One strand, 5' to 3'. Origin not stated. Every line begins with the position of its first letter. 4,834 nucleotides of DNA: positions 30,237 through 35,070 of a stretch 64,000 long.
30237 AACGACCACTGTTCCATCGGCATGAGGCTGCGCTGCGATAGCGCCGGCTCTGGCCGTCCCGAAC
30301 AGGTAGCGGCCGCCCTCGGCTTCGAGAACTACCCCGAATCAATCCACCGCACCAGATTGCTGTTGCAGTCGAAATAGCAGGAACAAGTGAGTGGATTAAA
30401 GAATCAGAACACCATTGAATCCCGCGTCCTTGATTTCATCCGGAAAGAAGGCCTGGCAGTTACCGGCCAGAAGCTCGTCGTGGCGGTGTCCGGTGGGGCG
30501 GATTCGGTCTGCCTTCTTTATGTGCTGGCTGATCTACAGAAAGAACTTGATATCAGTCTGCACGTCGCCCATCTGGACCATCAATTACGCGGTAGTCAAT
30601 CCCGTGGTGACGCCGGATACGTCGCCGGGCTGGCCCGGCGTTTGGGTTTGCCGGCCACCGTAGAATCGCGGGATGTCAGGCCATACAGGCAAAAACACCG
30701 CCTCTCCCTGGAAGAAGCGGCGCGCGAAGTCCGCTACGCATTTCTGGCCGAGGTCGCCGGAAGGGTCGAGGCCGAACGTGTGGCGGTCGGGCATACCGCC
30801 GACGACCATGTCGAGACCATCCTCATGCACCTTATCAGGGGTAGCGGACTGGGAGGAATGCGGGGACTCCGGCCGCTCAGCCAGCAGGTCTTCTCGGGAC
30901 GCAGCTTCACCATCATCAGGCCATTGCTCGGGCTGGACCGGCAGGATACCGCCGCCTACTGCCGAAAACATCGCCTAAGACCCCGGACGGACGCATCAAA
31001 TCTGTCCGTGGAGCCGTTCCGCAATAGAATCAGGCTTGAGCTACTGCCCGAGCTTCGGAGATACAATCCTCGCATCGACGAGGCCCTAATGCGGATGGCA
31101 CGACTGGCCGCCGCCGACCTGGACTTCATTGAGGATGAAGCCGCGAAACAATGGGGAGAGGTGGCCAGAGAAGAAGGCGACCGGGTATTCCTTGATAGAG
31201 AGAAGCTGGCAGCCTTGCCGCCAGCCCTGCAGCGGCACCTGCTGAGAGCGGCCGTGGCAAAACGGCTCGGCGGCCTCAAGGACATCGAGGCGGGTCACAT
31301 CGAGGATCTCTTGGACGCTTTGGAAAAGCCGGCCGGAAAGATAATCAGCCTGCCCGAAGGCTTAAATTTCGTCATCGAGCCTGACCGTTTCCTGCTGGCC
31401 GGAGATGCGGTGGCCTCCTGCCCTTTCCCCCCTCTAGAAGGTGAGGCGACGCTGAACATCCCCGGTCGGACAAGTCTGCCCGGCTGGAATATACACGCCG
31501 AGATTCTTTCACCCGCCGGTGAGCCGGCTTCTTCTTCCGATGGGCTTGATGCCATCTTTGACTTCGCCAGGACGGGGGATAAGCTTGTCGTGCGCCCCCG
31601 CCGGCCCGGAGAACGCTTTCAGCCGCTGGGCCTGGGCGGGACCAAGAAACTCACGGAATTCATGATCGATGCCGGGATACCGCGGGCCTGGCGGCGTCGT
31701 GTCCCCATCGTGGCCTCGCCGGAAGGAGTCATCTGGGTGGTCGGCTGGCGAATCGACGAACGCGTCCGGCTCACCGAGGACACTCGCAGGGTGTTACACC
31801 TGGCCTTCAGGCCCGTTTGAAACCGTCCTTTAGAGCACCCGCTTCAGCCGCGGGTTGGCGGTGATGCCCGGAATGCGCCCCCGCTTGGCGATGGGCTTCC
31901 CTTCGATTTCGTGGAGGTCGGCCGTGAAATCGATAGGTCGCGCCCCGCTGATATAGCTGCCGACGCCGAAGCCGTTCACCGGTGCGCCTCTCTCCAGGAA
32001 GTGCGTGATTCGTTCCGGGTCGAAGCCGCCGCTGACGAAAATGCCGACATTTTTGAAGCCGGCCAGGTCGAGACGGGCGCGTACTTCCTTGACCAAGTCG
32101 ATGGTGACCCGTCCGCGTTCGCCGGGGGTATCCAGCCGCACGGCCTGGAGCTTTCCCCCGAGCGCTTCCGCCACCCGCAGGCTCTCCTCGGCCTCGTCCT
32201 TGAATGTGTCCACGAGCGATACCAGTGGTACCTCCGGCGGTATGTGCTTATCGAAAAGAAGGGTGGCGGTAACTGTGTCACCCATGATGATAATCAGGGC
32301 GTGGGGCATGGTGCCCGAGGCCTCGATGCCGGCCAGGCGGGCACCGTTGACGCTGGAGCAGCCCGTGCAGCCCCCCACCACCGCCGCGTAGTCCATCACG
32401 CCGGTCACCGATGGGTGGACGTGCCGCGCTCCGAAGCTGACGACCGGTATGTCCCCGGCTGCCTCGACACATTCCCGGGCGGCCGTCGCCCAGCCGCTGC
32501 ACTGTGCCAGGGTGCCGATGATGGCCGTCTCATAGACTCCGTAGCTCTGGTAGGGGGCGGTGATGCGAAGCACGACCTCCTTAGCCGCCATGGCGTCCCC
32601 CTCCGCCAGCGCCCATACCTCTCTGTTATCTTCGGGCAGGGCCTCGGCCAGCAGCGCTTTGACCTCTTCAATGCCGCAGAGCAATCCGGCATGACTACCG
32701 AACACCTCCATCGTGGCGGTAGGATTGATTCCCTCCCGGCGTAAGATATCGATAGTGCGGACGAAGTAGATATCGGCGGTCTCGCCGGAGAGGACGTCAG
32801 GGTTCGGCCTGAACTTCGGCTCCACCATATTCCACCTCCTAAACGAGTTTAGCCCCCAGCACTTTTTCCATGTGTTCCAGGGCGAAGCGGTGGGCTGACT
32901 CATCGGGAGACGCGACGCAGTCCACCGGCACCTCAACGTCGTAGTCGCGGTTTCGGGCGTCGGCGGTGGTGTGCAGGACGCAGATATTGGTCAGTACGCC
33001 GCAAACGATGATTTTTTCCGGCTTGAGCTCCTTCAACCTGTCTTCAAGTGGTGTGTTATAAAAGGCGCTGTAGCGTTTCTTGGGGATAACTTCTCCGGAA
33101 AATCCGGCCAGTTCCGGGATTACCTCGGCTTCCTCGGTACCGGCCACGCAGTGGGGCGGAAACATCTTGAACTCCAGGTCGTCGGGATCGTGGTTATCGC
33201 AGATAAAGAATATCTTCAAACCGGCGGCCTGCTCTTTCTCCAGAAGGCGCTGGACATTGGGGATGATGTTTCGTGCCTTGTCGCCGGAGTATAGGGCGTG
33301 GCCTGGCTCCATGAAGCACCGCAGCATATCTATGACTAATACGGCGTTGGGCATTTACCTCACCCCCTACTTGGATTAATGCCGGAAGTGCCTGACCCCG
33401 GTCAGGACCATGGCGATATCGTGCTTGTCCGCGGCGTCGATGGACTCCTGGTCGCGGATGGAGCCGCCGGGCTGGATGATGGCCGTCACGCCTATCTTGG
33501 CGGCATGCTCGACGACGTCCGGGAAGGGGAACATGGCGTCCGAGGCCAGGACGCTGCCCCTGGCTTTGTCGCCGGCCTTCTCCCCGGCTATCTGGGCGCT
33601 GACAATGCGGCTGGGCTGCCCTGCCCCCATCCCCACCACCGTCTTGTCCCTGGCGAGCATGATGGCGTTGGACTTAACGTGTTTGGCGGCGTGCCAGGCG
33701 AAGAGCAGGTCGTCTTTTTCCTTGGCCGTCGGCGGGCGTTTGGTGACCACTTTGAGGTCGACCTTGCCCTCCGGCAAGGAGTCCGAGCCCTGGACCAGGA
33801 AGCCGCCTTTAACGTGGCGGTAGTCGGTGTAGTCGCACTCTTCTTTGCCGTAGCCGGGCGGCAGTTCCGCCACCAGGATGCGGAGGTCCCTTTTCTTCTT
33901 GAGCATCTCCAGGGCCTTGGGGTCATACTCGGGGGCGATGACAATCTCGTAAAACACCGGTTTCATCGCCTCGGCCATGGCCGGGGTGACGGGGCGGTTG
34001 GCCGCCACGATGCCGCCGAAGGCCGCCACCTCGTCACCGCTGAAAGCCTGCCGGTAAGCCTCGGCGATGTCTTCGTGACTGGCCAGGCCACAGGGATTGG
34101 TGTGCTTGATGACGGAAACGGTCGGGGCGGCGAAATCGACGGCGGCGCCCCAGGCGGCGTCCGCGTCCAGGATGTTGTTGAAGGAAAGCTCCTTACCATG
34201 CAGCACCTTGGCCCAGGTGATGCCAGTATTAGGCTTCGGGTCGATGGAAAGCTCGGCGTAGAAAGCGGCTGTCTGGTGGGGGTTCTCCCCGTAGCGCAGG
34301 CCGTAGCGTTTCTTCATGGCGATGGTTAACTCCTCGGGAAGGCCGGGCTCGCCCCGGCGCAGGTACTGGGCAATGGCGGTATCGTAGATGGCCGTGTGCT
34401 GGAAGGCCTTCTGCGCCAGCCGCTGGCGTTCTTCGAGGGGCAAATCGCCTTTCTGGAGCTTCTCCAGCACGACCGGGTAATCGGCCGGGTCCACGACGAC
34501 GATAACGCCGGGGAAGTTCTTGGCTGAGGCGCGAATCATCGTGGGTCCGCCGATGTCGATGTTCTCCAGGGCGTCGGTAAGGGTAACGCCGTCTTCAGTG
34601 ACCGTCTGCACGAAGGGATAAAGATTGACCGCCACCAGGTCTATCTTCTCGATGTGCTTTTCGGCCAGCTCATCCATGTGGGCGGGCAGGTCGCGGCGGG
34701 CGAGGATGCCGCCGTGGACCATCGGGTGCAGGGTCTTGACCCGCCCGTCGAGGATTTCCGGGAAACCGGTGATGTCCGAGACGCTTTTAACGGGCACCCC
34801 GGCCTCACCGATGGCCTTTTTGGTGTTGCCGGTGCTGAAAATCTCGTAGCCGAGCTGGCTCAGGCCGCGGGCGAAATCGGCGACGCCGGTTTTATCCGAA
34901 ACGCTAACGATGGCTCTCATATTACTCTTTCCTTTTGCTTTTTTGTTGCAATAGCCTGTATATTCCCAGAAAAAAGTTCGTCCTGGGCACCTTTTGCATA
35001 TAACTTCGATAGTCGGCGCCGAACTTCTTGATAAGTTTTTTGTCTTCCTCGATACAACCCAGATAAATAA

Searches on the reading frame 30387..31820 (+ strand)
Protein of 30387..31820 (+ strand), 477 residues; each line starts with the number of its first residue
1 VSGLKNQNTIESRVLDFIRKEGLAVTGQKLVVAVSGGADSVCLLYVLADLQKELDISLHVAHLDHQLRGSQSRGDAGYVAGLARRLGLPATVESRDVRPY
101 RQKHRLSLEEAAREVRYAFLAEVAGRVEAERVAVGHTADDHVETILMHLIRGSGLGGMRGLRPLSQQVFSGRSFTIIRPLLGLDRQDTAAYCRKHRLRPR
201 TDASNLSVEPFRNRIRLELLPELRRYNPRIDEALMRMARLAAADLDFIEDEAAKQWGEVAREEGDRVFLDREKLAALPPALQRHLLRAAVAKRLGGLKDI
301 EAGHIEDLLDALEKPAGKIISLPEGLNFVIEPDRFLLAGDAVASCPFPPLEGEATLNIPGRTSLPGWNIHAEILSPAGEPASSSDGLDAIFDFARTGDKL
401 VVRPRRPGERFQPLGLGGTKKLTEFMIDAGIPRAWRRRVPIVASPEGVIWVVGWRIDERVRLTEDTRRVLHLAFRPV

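Call 66: search_protein_families(library=pfam, max_evalue=0.00001, proteins=[window:30387-31820:+])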
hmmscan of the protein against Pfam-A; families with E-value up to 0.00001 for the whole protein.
window:30387-31820:+ (477 aa): 3 families
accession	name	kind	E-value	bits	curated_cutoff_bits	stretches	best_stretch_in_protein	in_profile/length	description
PF01171.26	ATP_bind_3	-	5.8e-46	156.9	27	1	29-217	1-181/182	PP-loop family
PF11734.13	TilS_C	-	4.2e-16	58.5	22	1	400-467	1-68/74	TilS substrate C-terminal domain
PF09179.16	TilS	-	7.4e-07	29.8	21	1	269-319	1-51/67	TilS substrate binding domain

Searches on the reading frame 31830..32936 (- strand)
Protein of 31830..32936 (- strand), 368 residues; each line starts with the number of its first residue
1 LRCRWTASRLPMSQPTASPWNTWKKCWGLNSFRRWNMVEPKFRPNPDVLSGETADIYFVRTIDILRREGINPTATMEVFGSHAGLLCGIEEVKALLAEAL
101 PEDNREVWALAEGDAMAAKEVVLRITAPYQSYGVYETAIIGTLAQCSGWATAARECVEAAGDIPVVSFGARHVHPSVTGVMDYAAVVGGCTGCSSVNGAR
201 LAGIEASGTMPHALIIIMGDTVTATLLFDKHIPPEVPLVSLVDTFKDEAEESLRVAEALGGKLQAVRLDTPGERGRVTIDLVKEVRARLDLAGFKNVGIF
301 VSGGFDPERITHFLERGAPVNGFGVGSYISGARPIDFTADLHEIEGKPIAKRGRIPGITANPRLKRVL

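Call 66: search_protein_families(library=pfam, max_evalue=0.00001, proteins=[window:31830-32936:-])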
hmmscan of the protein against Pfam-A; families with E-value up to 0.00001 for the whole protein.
window:31830-32936:- (368 aa): 2 families
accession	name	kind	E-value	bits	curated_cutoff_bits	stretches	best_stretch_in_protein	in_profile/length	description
PF02749.22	QRPTase_N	-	1.5e-16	60.8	27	1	55-147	1-82/82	Quinolinate phosphoribosyl transferase, N-terminal domain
PF01729.25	QRPTase_C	-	1.7e-14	54.3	23.1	1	150-338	2-167/169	Quinolinate phosphoribosyl transferase, C-terminal domain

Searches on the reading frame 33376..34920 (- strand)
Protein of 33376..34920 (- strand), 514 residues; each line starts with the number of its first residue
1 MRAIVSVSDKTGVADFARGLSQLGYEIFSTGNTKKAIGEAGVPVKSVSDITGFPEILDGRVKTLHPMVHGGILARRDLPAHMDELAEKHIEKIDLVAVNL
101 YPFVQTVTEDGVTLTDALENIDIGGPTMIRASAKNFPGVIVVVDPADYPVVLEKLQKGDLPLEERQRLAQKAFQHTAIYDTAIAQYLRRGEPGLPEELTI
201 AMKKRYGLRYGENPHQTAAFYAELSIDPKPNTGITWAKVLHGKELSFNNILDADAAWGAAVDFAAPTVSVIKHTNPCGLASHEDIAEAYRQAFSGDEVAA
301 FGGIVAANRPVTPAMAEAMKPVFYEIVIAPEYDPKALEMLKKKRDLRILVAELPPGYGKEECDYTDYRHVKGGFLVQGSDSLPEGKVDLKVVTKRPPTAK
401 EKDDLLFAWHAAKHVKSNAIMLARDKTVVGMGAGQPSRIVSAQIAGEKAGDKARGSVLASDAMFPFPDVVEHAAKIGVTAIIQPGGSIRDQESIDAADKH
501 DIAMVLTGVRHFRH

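Call 66: search_protein_families(library=pfam, max_evalue=0.00001, proteins=[window:33376-34920:-])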
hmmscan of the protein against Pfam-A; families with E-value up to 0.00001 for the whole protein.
window:33376-34920:- (514 aa): 2 families
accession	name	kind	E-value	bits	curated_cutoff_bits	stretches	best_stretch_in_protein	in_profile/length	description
PF01808.24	AICARFT_IMPCHas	-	9.9e-115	383.7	25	1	132-448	1-311/311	AICARFT/IMPCHase bienzyme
PF02142.27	MGS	-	4e-25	88.2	24.1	1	13-127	2-94/94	MGS-like domain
